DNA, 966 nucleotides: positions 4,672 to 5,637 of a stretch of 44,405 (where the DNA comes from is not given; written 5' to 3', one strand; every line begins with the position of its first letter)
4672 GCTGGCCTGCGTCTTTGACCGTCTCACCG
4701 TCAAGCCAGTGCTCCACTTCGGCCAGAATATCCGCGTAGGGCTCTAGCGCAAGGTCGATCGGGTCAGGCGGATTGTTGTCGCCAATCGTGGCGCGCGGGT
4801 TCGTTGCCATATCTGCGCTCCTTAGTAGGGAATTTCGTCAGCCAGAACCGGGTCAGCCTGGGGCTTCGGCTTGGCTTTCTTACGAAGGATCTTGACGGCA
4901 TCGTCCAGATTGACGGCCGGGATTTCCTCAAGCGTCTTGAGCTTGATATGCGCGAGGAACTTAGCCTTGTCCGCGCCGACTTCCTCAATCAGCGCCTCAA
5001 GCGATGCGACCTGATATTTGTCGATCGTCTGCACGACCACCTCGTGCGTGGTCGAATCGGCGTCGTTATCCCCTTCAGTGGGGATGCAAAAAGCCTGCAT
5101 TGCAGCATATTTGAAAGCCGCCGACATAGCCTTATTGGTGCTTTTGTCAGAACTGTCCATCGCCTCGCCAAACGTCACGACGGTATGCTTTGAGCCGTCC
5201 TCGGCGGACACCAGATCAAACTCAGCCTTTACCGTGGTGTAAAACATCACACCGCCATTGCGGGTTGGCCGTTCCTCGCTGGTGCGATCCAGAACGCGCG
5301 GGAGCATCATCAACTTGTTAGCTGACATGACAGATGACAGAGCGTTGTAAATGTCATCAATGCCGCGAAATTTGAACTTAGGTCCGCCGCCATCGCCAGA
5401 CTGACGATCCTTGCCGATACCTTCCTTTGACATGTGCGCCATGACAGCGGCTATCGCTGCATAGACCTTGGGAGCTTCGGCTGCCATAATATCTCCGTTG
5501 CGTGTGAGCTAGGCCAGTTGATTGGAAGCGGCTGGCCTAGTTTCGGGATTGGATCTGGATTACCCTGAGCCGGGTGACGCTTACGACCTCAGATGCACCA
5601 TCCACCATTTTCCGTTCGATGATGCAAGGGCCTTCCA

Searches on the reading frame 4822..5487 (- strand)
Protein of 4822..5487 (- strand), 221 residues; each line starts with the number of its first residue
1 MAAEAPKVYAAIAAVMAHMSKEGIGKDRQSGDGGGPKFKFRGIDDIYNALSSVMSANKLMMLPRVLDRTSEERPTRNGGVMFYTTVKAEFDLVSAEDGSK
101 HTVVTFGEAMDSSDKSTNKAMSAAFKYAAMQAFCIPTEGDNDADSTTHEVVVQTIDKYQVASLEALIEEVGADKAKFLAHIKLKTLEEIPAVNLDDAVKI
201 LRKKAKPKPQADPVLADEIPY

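Call 92: search_protein_families(library=pfam, proteins=[window:4822-5487:-], max_evalue=0.001)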
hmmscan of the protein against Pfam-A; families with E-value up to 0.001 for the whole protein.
window:4822-5487:- (221 aa): 1 family
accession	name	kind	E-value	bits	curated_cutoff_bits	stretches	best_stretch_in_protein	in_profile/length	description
PF04404.17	ERF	-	2e-17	64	25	1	8-148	1-131/153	ERF superfamily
